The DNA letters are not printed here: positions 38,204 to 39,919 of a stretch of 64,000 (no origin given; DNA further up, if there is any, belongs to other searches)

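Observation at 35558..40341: Duplicated FMN-binding/NOX-like reductase modules with ApbE: a putative trans-membrane electron-export system inserted between rpsP and the ffh block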

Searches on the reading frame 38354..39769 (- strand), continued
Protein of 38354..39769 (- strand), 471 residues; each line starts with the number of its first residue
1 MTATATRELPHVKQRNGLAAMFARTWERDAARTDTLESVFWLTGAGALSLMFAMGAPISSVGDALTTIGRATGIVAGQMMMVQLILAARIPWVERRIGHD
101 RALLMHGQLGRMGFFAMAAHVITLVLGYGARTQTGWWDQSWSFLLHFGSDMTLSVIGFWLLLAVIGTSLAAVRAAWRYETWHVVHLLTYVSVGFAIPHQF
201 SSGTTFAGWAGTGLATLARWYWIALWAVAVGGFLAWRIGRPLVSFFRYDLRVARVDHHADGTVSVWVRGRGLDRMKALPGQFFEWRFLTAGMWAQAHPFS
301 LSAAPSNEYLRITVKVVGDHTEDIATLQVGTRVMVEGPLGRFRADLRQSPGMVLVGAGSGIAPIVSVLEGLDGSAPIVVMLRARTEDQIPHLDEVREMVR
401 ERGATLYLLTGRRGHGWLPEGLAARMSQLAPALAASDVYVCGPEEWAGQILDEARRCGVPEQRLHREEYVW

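Call 27: search_solved_structures(query=window:38354-39769:-, max_evalue=0.01, show_alignments=2)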
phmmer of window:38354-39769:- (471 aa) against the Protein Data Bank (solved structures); distinct sequences matched with E-value up to 0.01: 19.
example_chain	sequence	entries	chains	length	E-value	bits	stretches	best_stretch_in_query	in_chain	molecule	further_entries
4ylf_A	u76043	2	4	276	1.7e-08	36.9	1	260-398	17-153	Dihydroorotate dehydrogenase B (NAD(+)), electron transfer subunit homolog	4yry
1tvc_A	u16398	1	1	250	1.8e-08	36.8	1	275-469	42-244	METHANE MONOOXYGENASE COMPONENT C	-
8kei_B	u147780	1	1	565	5.9e-07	31.8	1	226-370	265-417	Cytochrome b-245 heavy chain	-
8gz3_B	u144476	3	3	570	6e-07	31.8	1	226-370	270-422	Cytochrome b-245 heavy chain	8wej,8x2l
8qq1_C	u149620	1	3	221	8.8e-07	31.3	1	279-401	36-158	Oxidoreductase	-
8qq5_A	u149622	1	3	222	8.8e-07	31.3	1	279-401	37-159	Oxidoreductase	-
7u8g_A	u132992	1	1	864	1.8e-06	30.3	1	227-370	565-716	EGFP, Cytochrome b-245 heavy chain chimera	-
3ozu_A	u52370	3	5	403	2.5e-06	29.8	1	294-468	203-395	Flavohemoprotein | Flavohemoglobin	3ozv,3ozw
1cqx_A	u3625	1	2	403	2.5e-06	29.8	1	294-468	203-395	FLAVOHEMOPROTEIN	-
5ksw_B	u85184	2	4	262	0.00011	24.4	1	267-410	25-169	Dihydroorotate dehydrogenase B (NAD(+)), electron transfer subunit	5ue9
4eh1_A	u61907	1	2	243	0.00013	24.1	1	276-468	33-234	Flavohemoprotein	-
1ep1_B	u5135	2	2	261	0.00027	23.1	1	267-415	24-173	DIHYDROOROTATE DEHYDROGENASE B (PYRK SUBUNIT)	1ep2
1ep3_B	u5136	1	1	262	0.00027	23.1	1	267-415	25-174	DIHYDROOROTATE DEHYDROGENASE B (PYRK SUBUNIT)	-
6mv1_A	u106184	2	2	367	0.00029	22.9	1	299-392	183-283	Cytochrome b5 reductase 4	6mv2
1krh_A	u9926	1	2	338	0.00061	21.9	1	248-374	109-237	Benzoate 1,2-Dioxygenase Reductase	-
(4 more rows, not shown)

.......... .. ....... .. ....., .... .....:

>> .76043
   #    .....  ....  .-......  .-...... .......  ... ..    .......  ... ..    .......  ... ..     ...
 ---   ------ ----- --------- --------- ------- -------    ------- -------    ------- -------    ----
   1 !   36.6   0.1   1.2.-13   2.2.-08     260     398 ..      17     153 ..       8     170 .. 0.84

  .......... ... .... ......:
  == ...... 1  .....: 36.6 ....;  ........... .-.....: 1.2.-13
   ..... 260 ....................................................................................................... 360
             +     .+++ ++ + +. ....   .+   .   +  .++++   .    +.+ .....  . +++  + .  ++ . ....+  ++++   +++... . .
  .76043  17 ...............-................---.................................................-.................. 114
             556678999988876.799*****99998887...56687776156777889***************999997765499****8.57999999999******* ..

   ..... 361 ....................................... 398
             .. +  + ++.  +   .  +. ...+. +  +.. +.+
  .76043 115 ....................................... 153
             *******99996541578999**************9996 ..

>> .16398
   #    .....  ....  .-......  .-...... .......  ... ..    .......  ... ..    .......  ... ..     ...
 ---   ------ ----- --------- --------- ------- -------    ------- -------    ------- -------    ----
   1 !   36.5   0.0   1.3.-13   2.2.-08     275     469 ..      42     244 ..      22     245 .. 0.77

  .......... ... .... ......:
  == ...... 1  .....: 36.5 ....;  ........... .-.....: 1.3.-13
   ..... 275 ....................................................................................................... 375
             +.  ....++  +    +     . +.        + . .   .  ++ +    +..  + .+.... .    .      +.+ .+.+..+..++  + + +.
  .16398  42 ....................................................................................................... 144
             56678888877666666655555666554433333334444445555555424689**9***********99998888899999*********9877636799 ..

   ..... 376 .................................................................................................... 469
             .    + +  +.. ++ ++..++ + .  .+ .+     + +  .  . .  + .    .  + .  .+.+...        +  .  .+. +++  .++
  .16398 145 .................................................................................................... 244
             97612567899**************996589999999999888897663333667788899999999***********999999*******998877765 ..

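Call 40: find_encoding_contigs(protein=P0042, flank=8000, max_places=1)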
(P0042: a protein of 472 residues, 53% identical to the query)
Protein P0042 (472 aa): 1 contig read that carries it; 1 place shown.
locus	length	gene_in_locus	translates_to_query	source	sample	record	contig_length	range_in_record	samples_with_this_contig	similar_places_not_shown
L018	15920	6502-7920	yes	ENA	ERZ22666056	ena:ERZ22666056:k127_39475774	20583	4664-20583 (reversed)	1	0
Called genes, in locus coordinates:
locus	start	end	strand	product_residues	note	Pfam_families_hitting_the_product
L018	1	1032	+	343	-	?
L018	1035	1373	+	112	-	PF00543:P-II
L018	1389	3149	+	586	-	PF08335:GlnD_UR_UTase, PF01966:HD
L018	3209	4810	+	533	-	PF01656:CbiA (faint), PF02881:SRP54_N, PF00448:SRP54, PF02978:SRP_SPB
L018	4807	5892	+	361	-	PF01979:Amidohydro_1, PF07969:Amidohydro_3 (weak)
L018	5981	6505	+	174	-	PF04205:FMN_bind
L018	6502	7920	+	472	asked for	PF01794:Ferric_reduct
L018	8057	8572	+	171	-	PF04205:FMN_bind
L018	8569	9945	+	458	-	PF01794:Ferric_reduct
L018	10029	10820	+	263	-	PF02424:ApbE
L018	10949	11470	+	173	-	PF00886:Ribosomal_S16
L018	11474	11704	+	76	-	PF13083:KH_KhpA-B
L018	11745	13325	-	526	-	PF05368:NmrA, PF01073:3Beta_HSD (weak), PF01370:Epimerase, PF13460:NAD_binding_10, PF16363:GDP_Man_Dehyd (weak), PF11066:DUF2867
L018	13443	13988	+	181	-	PF01782:RimM, PF05239:PRC, PF24986:PRC_RimM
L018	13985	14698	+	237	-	PF01746:tRNA_m1G_MT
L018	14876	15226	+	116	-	PF01245:Ribosomal_L19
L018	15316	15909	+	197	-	PF10502:Peptidase_S26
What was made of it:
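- Tried and rejected: L018 has ApbE without the peptide (call 40).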

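Call 41: find_encoding_contigs(protein=P0040, flank=8000, max_places=1)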
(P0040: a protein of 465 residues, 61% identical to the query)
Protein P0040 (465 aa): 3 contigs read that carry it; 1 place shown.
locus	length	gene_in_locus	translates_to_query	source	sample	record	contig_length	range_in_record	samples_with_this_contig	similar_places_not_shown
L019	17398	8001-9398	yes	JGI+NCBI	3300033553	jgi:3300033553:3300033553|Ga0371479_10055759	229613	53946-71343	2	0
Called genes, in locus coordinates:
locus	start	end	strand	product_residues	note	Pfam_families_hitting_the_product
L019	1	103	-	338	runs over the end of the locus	PF02739:5_3_exonuc_N, PF01367:5_3_exonuc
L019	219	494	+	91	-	PF26096:DUF8033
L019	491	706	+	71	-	-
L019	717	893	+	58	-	-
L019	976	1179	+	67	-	-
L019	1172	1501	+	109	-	PF20274:cREC_REC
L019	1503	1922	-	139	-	-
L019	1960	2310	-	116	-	-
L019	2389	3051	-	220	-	PF00877:NLPC_P60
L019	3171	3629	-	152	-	-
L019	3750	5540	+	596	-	PF01807:Zn_ribbon_DnaG, PF08275:DNAG_N, PF01751:Toprim, PF13155:Toprim_2, PF13662:Toprim_4, PF10410:DnaB_bind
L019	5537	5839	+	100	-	PF24254:DUF7455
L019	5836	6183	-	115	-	-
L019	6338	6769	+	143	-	-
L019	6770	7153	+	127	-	-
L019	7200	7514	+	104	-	-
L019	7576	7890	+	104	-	PF00085:Thioredoxin, PF13098:Thioredoxin_2 (weak), PF13905:Thioredoxin_8 (faint)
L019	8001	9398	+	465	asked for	PF01794:Ferric_reduct, PF00175:NAD_binding_1 (weak)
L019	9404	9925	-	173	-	-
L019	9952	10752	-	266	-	-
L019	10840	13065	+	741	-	-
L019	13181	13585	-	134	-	-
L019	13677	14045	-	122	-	-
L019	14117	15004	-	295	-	PF07501:G5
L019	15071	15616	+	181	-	PF00406:ADK, PF13207:AAA_17, PF13238:AAA_18 (weak), PF13671:AAA_33 (faint)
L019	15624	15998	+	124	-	-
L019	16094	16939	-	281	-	PF14243:R2K_3, PF18299:R2K_2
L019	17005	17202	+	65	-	-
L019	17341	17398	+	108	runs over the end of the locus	-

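Call 43: predict_structure(alignment_id=A1)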
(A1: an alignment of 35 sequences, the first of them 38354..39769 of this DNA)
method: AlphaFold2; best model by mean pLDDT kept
length: 471 residues; sequences in the alignment: 35
mean_pLDDT: 86.8   pTM: 0.82
mean pLDDT of the five models: 86.8, 84.6, 82.5, 80.8, 79.9
residues with pLDDT >= 90: 225; 70-90: 212; 50-70: 25; < 50: 9
segments of 3 or more residues with pLDDT < 50: 1-7
pLDDT, mean of each block of 10 residues (from residue 1): 43 74 86 89 88 85 92 92 91 86 88 91 89 81 80 84 85 72 81 80 60 79 89 92 94 94 95 91 91 85 92 82 91 92 88 92 93 93 92 94 96 92 94 95 92 97 79 45
secondary structure, 60 per line:
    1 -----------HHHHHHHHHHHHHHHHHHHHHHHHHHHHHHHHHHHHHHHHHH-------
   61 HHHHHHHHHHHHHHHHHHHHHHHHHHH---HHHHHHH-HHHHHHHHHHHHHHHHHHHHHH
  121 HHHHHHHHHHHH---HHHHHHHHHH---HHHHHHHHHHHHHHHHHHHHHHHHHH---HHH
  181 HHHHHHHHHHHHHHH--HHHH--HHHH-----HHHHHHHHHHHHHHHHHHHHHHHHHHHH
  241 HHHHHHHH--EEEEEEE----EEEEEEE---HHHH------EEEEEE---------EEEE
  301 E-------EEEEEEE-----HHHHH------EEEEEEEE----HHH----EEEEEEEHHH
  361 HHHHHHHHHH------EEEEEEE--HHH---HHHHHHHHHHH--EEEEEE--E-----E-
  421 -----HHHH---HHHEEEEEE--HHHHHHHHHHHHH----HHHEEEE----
elements in order: H12-53 H61-87 H91-97 H99-132 H136-145 H149-174 H178-195 H198-201 H204-207 H213-248 E251-257 E262-268 H272-275 E282-287 E297-301 E309-315 H321-325 E332-339 E351-357 H358-370 E377-383 H392-402 E405-410 H426-429 E436-441 H444-456 E464-467

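Call 46: fold_search(model_id=the predicted structure, library=pdb)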
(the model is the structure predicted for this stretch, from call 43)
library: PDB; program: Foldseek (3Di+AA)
matches with E <= 10: 1011; with E <= 0.001: 228
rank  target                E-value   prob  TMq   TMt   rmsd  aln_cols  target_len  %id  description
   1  8qq7                  4.5e-16  1.00  0.65  0.75   5.0       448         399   16  Structure of SpNOX: a Bacterial NADPH oxidase (released 2024-05-08)
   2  8qta                  1.0e-15  1.00  0.64  0.75   4.8       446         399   18  Cryo-EM structure of Streptococcus pneumoniae NADPH oxidase F397A mutant in complex with NADPH (released 2024-07-24)
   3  8qt6                  1.1e-15  1.00  0.66  0.77   4.7       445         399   18  Cryo-EM structure of Streptococcus pneumoniae NADPH oxidase (released 2024-07-24)
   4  8x2l_B                1.6e-13  1.00  0.64  0.58   7.6       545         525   16  Structure of human phagocyte NADPH oxidase in the resting state in the presence of 2 mM NADPH (released 2024-01-24)
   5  8gz3_B                5.0e-13  1.00  0.64  0.58   7.6       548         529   16  Structure of human phagocyte NADPH oxidase in the resting state (released 2022-12-21)
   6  6wxr_A                8.6e-13  1.00  0.52  0.27  11.3       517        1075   15  CryoEM structure of mouse DUOX1-DUOXA1 complex in the absence of NADPH (released 2020-09-02)
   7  8wej_B                1.1e-12  1.00  0.65  0.55   7.5       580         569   17  Structure of human phagocyte NADPH oxidase in the activated state (released 2024-01-24)
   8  6o0a                  1.6e-12  1.00  0.45  0.53  11.9       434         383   14  Crystal structure of flavohemoglobin from Malassezia yamatoensis with bound FAD and heme determined by iron SAD phasing (released 2019-03-06)
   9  6wxv_A                4.4e-12  1.00  0.45  0.23  14.4       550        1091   16  CryoEM structure of mouse DUOX1-DUOXA1 complex in the presence of NADPH (released 2020-09-02)
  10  8qq1_F                6.5e-12  1.00  0.38  0.79   3.7       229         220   20  SpNOX dehydrogenase domain, mutant F397W in complex with Flavin adenine dinucleotide (FAD) (released 2024-05-08)
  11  8u86_A                7.2e-12  1.00  0.48  0.50   8.5       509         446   16  Structural Basis of Human NOX5 Activation (released 2024-05-01)
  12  8qq1_C                8.4e-12  1.00  0.39  0.80   3.5       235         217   19  SpNOX dehydrogenase domain, mutant F397W in complex with Flavin adenine dinucleotide (FAD) (released 2024-05-08)
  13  8u87_A                2.9e-11  1.00  0.51  0.41   7.7       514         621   15  Structural Basis of Human NOX5 Activation (released 2024-05-01)
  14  8qq1_G                4.7e-11  1.00  0.39  0.83   2.8       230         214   21  SpNOX dehydrogenase domain, mutant F397W in complex with Flavin adenine dinucleotide (FAD) (released 2024-05-08)
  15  1gvh                  4.7e-11  1.00  0.45  0.52  13.0       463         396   15  The X-ray structure of ferric Escherichia coli flavohemoglobin reveals an unespected geometry of the distal heme pocket (released 2002-08-06)
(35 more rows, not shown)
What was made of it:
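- The AlphaFold model has pLDDT 86.8 and matches SpNOX full-length, then human NOX2, DUOX1 and NOX5 (calls 43, 46).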

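Call 65: search_protein_families(library=phrogs, proteins=[L019:219-494:+, L019:1172-1501:+, L019:2389-3051:-, L019:3750-5540:+, L019:6338-6769:+, L019:9404-9925:-, L019:9952-10752:-, L019:10840-13065:+, L019:14117-15004:-, L019:16094-16939:-], max_evalue=0.001)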
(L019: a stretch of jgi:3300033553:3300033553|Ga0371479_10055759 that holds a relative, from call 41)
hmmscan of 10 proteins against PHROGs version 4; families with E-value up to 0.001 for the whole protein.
L019:219-494:+ (91 aa): 3 families
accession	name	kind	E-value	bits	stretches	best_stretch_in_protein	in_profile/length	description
phrog_32689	-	unknown function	7.8e-08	33.6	1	31-75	85-127/136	-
phrog_5643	-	unknown function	8.9e-05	23.2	1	34-66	21-52/79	-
phrog_19962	-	unknown function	0.00015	22.8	1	2-74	25-95/122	-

L019:1172-1501:+ (109 aa): 1 family
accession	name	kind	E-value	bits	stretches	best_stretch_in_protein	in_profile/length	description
phrog_1479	-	unknown function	1e-22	81.7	1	1-99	4-106/124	-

L019:2389-3051:- (220 aa): 7 families
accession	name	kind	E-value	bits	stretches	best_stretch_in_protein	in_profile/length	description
phrog_329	-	tail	1.4e-23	84.1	1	106-207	527-639/949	minor tail protein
phrog_12508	-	unknown function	1.1e-17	65.5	1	111-208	137-243/260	-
phrog_400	-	tail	6.4e-15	56.1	1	111-206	529-633/654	tail protein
phrog_2810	-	head and packaging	2.2e-12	47.1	1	84-211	483-610/952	virion structural protein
phrog_1015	-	tail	4.3e-05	23.3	1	135-206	681-773/795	tail protein with lysin activity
phrog_25111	-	tail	4.9e-05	23.7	1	121-192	219-302/333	tail protein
phrog_971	-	lysis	0.00023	20.9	1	96-182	886-988/1338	endolysin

L019:3750-5540:+ (596 aa): 10 families
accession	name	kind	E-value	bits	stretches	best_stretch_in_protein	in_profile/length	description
phrog_6444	-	DNA, RNA and nucleotide metabolism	5.1e-91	307.2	1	4-486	7-472/577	DNA primase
phrog_47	-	DNA, RNA and nucleotide metabolism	1.6e-40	140.4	1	22-377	42-336/947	DNA primase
phrog_22657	-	unknown function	7.8e-25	87.7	1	11-333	13-321/1185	-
phrog_11992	-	unknown function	2.5e-16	61.4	1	6-105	3-94/177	-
phrog_18097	-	DNA, RNA and nucleotide metabolism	7.8e-14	52.7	1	3-102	3-99/199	DNA primase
phrog_510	-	DNA, RNA and nucleotide metabolism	1.4e-11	44.8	1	9-119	19-114/667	DNA primase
phrog_360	-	DNA, RNA and nucleotide metabolism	2.4e-10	41.6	1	15-93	7-86/133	DNA primase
phrog_239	-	DNA, RNA and nucleotide metabolism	4.3e-09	36.9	1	30-333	36-271/801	DNA primase/helicase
phrog_5311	-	DNA, RNA and nucleotide metabolism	1.1e-07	31.5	1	33-87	96-152/692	helicase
phrog_849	-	DNA, RNA and nucleotide metabolism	6.5e-07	29.7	1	249-382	223-347/435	DNA primase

L019:6338-6769:+ (143 aa): 0 families

L019:9404-9925:- (173 aa): 0 families

L019:9952-10752:- (266 aa): 2 families
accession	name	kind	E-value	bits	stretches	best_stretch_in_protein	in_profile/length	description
phrog_990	-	other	6.4e-17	62.9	1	45-243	148-304/374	metal-dependent phosphohydrolase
phrog_15275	-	unknown function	6.9e-09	36.7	1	25-221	3-163/223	-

L019:10840-13065:+ (741 aa): 2 families
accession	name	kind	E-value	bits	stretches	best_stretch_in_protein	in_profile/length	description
phrog_33734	-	unknown function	4.1e-79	267.9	1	19-725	24-740/764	-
phrog_5698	-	unknown function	3.5e-08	34.1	1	501-616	10-133/195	-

L019:14117-15004:- (295 aa): 9 families
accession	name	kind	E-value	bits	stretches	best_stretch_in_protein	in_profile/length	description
phrog_12661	-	other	2.6e-36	126.1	1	199-295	87-182/182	transglycosylase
phrog_15428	-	unknown function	8.7e-27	95.2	1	194-295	66-168/168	-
phrog_329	-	tail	1.6e-18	67.4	1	123-294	674-854/949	minor tail protein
phrog_4197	-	tail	1.6e-11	43.7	1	122-295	1418-1551/1783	tail length tape measure protein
phrog_3874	-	other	2e-11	45.2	1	207-288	119-189/190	transglycosylase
phrog_13339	-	tail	4.6e-10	38.3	1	194-295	1930-2029/2156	tail length tape measure protein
phrog_991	-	tail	1.1e-08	34.1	1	181-295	1268-1386/1966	tail length tape measure protein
phrog_35836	-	other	4e-07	31.4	1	215-295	55-127/127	transglycosylase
phrog_3310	-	other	1.1e-05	26.2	1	167-295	111-231/231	transglycosylase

L019:16094-16939:- (281 aa): 2 families
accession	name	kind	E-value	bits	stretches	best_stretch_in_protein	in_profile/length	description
phrog_29595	-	unknown function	3.1e-12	47.3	1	9-263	3-270/292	-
phrog_7313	-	unknown function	1.5e-07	32.2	1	147-254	164-258/264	-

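Call 66: find_related_loci(query=P0040, collection=viral_contigs, flank=10000)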
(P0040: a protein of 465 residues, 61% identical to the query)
Query P0040 (465 aa) in viral_contigs; peptide patterns used: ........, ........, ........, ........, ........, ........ (x = any residue, [..] = any of these).
3 stretches matched a pattern, but none encodes a relative of the query by tblastn (E <= 1e-3).

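Call 67: find_related_loci(query=A1, collection=viral_contigs, flank=8000)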
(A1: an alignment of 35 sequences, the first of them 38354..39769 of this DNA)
Query A1 (471 aa) in viral_contigs; peptide patterns used: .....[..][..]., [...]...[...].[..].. (x = any residue, [..] = any of these).
35 stretches matched a pattern; 5 encode a relative of the query (tblastn E <= 1e-3); 5 distinct loci.
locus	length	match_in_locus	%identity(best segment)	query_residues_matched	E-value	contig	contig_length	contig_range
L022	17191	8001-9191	33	64-469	6e-68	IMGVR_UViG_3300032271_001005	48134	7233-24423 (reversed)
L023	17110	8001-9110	34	91-469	7e-66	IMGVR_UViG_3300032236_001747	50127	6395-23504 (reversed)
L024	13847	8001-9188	32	65-469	1e-65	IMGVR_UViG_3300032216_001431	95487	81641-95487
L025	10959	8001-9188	32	65-469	4e-64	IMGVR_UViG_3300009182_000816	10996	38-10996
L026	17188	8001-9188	32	65-469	4e-63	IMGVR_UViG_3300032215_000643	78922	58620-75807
